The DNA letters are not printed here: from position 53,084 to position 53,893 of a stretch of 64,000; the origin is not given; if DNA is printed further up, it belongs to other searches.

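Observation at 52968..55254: spoIIIAH homologue retained next to efp without the spoIIIAA-AG genes; GerE next door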

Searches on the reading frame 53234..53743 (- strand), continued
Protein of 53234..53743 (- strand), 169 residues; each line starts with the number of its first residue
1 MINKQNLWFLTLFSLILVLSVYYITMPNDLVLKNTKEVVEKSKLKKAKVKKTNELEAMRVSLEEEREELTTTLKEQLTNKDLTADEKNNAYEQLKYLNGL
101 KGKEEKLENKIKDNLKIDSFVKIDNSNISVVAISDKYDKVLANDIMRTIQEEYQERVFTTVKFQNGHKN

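Call 14: find_related_loci(query=A1, collection=genome_contigs, flank=10000)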
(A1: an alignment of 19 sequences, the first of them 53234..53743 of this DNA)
Query A1 (169 aa) in genome_contigs; peptide patterns used: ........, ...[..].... (x = any residue, [..] = any of these).
471 stretches matched a pattern; 456 encode a relative of the query (tblastn E <= 1e-3); the best 80 are kept; 80 distinct loci.
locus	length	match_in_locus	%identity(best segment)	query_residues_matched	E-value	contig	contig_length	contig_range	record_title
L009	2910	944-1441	67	1-164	3e-68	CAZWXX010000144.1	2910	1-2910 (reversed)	MAG TPA_asm: uncultured Muribaculaceae bacterium isolate SRP287540_co1_66 genome assembly, contig: NODE_37287_length_291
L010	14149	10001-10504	68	1-166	4e-67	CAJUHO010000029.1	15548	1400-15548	MAG TPA_asm: uncultured Bacilli bacterium isolate MGBC137871 genome assembly, contig: MGBC137871.29, whole genome shotgu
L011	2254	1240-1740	66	1-164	3e-67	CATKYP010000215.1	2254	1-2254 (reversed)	MAG TPA_asm: uncultured Bacilli bacterium isolate MGG03511_1680015467 genome assembly, contig: ERR2752428_13285, whole g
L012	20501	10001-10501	66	1-166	5e-66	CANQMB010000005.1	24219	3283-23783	MAG: uncultured Bacilli bacterium isolate Lapin-014__bin60 genome assembly, contig: Lapin-014__NODE_1644_length_24219_co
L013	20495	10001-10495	65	1-164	2e-64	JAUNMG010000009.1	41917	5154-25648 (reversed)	MAG: bacterium isolate S31M_St_34 NODE_199_length_41917_cov_10.059386, whole genome shotgun sequence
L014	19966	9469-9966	66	1-164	1e-64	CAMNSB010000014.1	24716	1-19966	MAG: uncultured Tenericutes bacterium isolate SRR19792995_bin.60_metawrap_v1.3_MAG genome assembly, contig: ERZ12290371_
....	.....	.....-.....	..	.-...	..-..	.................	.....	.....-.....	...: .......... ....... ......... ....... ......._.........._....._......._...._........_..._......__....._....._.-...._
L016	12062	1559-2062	65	1-164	3e-64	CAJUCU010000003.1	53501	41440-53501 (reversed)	MAG TPA_asm: uncultured Bacilli bacterium isolate MGBC117562 genome assembly, contig: MGBC117562.3, whole genome shotgun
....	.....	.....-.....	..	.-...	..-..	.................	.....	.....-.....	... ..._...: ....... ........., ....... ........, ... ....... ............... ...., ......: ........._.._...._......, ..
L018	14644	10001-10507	66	1-164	3e-63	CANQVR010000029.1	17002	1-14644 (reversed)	MAG: uncultured Bacilli bacterium isolate Lapin-032__bin75 genome assembly, contig: Lapin-032__NODE_4994_length_17002_co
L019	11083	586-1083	66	1-164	2e-63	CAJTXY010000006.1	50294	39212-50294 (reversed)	MAG TPA_asm: uncultured Bacilli bacterium isolate MGBC119817 genome assembly, contig: MGBC119817.6, whole genome shotgun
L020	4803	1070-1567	64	1-164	2e-62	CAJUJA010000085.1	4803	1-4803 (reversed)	MAG TPA_asm: uncultured Bacilli bacterium isolate MGBC131677 genome assembly, contig: MGBC131677.85, whole genome shotgu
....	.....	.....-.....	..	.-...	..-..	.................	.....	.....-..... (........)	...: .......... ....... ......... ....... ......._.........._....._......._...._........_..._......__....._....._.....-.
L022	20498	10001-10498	65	1-164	2e-62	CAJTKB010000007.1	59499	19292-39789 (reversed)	MAG TPA_asm: uncultured Bacilli bacterium isolate MGBC103219 genome assembly, contig: MGBC103219.7, whole genome shotgun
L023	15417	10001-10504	63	1-166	4e-62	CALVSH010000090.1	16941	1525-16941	MAG: uncultured Bacilli bacterium isolate E05__bin245 genome assembly, contig: E05__k127_5437377, whole genome shotgun s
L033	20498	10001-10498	64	1-164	2e-61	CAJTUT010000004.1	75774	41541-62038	MAG TPA_asm: uncultured Bacilli bacterium isolate MGBC114289 genome assembly, contig: MGBC114289.4, whole genome shotgun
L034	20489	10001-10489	62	1-164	2e-61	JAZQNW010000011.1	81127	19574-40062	MAG: Bacilli bacterium isolate T1900045244_TH20190014.MAGScoT_cleanbin_000015 SGB_5603_k141_1581787, whole genome shotgu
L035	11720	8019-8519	63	1-164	5e-61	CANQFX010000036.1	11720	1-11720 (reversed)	MAG: uncultured Bacilli bacterium isolate Lapin-008__bin25 genome assembly, contig: Lapin-008__NODE_5685_length_11720_co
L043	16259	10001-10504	63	1-166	5e-60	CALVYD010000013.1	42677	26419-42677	MAG: uncultured Bacilli bacterium isolate BRZ_GP__bin21 genome assembly, contig: BRZ_GP__NODE_1075_length_42677_cov_58.5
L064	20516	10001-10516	57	1-164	6e-58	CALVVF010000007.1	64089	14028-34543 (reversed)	MAG: uncultured Bacilli bacterium isolate BRZ_QR__bin83 genome assembly, contig: BRZ_QR__NODE_295_length_64089_cov_8.087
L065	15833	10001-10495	59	1-164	1e-57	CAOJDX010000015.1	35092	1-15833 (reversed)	MAG TPA_asm: uncultured Clostridia bacterium isolate SRR15604606_bin.30_metawrap_v1.3_MAG genome assembly, contig: NODE.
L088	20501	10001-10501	59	1-164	4e-56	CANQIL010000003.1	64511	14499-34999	MAG: uncultured Bacilli bacterium isolate Lapin-028__bin30 genome assembly, contig: Lapin-028__NODE_387_length_64511_cov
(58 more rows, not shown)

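Call 22: find_encoding_contigs(protein=P0078, flank=10000, max_places=1)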
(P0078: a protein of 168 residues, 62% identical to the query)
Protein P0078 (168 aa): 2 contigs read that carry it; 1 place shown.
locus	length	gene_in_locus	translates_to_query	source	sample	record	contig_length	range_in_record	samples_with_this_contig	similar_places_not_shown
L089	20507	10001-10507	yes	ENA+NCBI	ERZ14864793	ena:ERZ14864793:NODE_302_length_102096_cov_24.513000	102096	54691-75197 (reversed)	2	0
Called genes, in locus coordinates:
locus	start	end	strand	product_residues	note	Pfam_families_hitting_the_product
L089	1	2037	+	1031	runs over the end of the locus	PF00133:tRNA-synt_1, PF09334:tRNA-synt_1g (faint), PF01921:tRNA-synt_1f (weak), PF08264:Anticodon_1, PF19302:DUF5915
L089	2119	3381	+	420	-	-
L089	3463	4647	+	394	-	-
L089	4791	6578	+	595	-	PF01476:LysM (weak)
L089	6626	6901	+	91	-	-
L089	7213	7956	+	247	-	PF00106:adh_short, PF08659:KR, PF13561:adh_short_C2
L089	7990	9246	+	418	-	PF06838:Met_gamma_lyase, PF01053:Cys_Met_Meta_PP (weak)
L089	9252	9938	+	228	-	PF18936:DUF5684, PF12773:DZR (weak), PF13240:Zn_Ribbon_1, PF13248:Zn_ribbon_3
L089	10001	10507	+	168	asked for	PF12685:SpoIIIAH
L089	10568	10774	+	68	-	PF08281:Sigma70_r4_2, PF00196:GerE, PF04545:Sigma70_r4, PF04967:HTH_10 (faint), PF08279:HTH_11 (weak)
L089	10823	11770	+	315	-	PF10646:Germane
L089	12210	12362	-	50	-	-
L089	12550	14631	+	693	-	PF03412:Peptidase_C39, PF00664:ABC_membrane, PF00005:ABC_tran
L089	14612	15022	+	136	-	-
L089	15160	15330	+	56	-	-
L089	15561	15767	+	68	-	PF01165:Ribosomal_S21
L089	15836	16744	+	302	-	-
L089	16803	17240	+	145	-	PF09424:YqeY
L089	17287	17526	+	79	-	PF07873:YabP (weak)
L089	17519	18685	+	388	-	PF06898:YqfD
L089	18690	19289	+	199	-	PF04892:VanZ-LLP1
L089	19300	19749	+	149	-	PF02130:YbeY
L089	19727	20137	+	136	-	PF01219:DAGK_prokar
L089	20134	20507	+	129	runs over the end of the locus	PF00383:dCMP_cyt_deam_1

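Call 23: find_encoding_contigs(protein=P0005, flank=10000, max_places=1)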
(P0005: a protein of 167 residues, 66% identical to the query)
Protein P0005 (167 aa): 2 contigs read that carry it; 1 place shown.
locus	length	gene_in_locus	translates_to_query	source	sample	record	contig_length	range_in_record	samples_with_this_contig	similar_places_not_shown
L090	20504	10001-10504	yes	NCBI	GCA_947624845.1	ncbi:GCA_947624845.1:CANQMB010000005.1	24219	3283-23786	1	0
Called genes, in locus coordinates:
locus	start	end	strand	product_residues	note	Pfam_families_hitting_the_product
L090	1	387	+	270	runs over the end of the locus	PF02673:BacA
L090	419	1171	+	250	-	PF02535:Zip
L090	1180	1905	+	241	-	PF06541:ABC_trans_CmpB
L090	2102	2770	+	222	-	PF00440:TetR_N, PF17924:TetR_C_19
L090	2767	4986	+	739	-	PF02463:SMC_N (weak), PF00664:ABC_membrane, PF00005:ABC_tran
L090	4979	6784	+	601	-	PF00664:ABC_membrane, PF00005:ABC_tran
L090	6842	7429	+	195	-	-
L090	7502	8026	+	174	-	PF00753:Lactamase_B, PF13483:Lactamase_B_3 (weak), PF23023:Anti-Pycsar_Apyc1 (weak), PF00753:Lactamase_B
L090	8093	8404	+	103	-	-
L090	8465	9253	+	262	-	PF03419:Peptidase_U4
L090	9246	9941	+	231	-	PF04542:Sigma70_r2, PF04545:Sigma70_r4, PF01381:HTH_3 (weak)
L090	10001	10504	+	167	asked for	PF12685:SpoIIIAH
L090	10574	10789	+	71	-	PF08281:Sigma70_r4_2, PF00196:GerE, PF04545:Sigma70_r4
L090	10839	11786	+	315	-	PF10646:Germane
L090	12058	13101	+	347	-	PF00730:HhH-GPD, PF00633:HHH (weak), PF14815:NUDIX_4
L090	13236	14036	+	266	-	-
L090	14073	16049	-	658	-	PF12974:Phosphonate-bd (weak), PF03816:LytR_cpsA_psr, PF03793:PASTA (weak)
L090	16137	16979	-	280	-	PF01297:ZnuA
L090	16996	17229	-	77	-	PF01809:YidD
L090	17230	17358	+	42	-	-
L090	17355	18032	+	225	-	PF14622:Ribonucleas_3_3, PF00636:Ribonuclease_3, PF00035:dsrm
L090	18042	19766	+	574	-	PF00753:Lactamase_B, PF12706:Lactamase_B_2 (weak), PF22505:RNase_J_b_CASP, PF07521:RMMBL (weak), PF17770:RNase_J_C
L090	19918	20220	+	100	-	PF00829:Ribosomal_L21p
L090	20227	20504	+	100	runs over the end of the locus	PF04327:Peptidase_Prp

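Call 31: search_solved_structures(query=A1, max_evalue=10, show_alignments=2)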
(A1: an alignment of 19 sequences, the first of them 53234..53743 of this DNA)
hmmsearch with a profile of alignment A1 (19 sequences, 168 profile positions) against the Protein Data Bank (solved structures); distinct sequences matched with E-value up to 10: 2.
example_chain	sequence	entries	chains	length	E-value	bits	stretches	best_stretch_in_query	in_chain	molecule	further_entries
3uz0_A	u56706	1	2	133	6.8e-14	55.9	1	49-166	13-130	Stage III sporulation protein AH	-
3tuf_A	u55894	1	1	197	7e-13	52.6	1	38-166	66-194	Stage III sporulation protein AH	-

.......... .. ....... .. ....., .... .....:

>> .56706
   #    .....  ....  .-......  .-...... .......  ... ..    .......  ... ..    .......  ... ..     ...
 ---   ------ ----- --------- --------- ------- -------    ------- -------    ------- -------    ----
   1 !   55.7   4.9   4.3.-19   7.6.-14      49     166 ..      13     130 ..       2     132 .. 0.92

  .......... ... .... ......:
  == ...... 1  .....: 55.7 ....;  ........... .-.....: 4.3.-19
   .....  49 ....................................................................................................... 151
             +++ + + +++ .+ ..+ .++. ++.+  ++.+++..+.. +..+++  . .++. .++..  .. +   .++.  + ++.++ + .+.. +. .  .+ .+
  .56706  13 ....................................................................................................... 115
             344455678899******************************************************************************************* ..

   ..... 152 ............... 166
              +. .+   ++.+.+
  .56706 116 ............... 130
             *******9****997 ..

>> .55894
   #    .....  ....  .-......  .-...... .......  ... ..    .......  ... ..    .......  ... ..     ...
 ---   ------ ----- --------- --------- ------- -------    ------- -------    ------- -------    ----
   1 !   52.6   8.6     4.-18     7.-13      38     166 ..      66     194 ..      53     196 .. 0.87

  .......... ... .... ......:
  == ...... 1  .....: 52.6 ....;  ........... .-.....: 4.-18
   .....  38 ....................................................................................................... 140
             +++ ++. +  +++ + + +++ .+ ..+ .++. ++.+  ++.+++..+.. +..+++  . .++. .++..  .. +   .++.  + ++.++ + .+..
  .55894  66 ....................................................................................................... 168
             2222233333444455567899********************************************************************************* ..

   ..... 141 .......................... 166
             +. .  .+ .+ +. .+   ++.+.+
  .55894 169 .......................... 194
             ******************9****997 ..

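Call 40: predict_structure(alignment_id=A1)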
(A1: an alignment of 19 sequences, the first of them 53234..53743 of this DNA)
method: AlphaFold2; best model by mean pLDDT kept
length: 169 residues; sequences in the alignment: 19
mean_pLDDT: 73.5   pTM: 0.50
mean pLDDT of the five models: 73.5, 69.7, 68.4, 67.1, 66.7
residues with pLDDT >= 90: 0; 70-90: 124; 50-70: 15; < 50: 30
segments of 3 or more residues with pLDDT < 50: 26-52, 167-169
pLDDT, mean of each block of 10 residues (from residue 1): 67 78 55 40 32 66 82 85 86 85 84 86 83 82 88 83 66
secondary structure, 60 per line:
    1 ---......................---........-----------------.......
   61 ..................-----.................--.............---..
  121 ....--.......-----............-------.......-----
elements in order: H4-25 H29-36 H54-78 H84-100 H103-115 E119-124 E127-133 H139-150 E158-164

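Call 44: fold_search(model_id=the predicted structure, library=pdb)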
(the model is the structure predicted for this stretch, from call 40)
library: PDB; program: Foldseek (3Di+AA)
matches with E <= 10: 725; with E <= 0.001: 3
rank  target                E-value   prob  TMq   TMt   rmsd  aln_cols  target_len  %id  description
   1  3uz0_C                6.7e-07  1.00  0.56  0.81   2.1       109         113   28  Crystal Structure of SpoIIIAH and SpoIIQ Complex (released 2012-03-21)
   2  3uz0_A                1.0e-06  1.00  0.56  0.80   2.3       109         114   28  Crystal Structure of SpoIIIAH and SpoIIQ Complex (released 2012-03-21)
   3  3tuf_A                1.0e-06  1.00  0.57  0.80   2.3       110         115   28  Structure of the SpoIIQ-SpoIIIAH pore forming complex. (released 2012-03-14)
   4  4oyc_A                1.7e-02  1.00  0.39  0.74   2.4        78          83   14  Crystal structure of the PrgK periplasmic domain 2 (released 2014-12-03)
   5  8j7w_B                5.0e-02  0.69  0.28  0.19  10.8       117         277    7  Cryo-EM structure of hZnT7-Fab complex in zinc state 2, determined in heterogeneous conformations- one subunit in an i (released 2023-09-20)
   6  5opt_m                7.0e-02  0.94  0.33  0.29   3.9        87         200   10  Structure of KSRP in context of Trypanosoma cruzi 40S (released 2017-11-15)
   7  1yj7_A                8.0e-02  0.91  0.33  0.36  11.0       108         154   18  Crystal structure of enteropathogenic E.coli (EPEC) type III secretion system protein EscJ (released 2005-06-07)
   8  2dyj_A                8.0e-02  0.89  0.28  0.44   4.6        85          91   10  Crystal structure of ribosome-binding factor A from Thermus thermophilus HB8 (released 2007-03-14)
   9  8cdr_g                9.7e-02  0.97  0.36  0.30   3.1        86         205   10  Translocation intermediate 2 (TI-2) of 80S S. cerevisiae ribosome with ligands and eEF2 in the presence of sordarin (released 2023-09-20)
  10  1yj7_D                9.7e-02  0.41  0.25  0.26  11.9       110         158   18  Crystal structure of enteropathogenic E.coli (EPEC) type III secretion system protein EscJ (released 2005-06-07)
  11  4v4b_AC               1.0e-01  0.96  0.31  0.28   3.0        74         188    9  Structure of the ribosomal 80S-eEF2-sordarin complex from yeast obtained by docking atomic models for RNA and protein (released 2014-07-09)
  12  5yww                  1.0e-01  0.80  0.27  0.11   4.7        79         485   14  Archael RuvB-like Holiday junction helicase (released 2018-06-13)
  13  6rwx_a                1.0e-01  0.66  0.28  0.27   7.6       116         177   16  Periplasmic inner membrane ring of the Shigella type 3 secretion system (released 2020-02-12)
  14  5a2q_D                1.1e-01  0.94  0.31  0.24   3.0        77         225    9  Structure of the HCV IRES bound to the human ribosome (released 2015-07-15)
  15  6fai_D                1.1e-01  0.82  0.30  0.25   6.7        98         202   10  Structure of a eukaryotic cytoplasmic pre-40S ribosomal subunit (released 2018-02-28)
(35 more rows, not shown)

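Call 52: search_protein_families(library=phrogs, proteins=[L001:8664-9215:+, L001:7757-8590:+], max_evalue=0.01)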
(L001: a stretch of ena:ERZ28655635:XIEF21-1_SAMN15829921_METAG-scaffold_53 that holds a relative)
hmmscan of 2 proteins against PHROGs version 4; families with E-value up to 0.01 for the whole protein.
L001:8664-9215:+ (183 aa): 3 families
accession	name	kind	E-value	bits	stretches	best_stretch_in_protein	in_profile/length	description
phrog_3793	-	unknown function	0.0006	20.1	1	4-78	41-114/272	-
phrog_739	-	lysis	0.001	20.3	1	11-77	7-71/122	Rz-like spanin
phrog_3671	-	unknown function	0.0011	20.2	1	10-72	12-75/87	-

L001:7757-8590:+ (277 aa): 4 families
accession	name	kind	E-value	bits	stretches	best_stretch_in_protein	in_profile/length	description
phrog_4792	-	transcription regulation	3.5e-22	80.3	1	2-109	17-124/268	anti-repressor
phrog_2379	-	transcription regulation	2.2e-05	25.3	1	13-106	23-117/187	anti-repressor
phrog_1760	-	transcription regulation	3.3e-05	24.6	1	7-144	17-152/232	anti-repressor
phrog_1726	-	transcription regulation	9e-05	23.4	1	2-96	9-107/264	anti-repressor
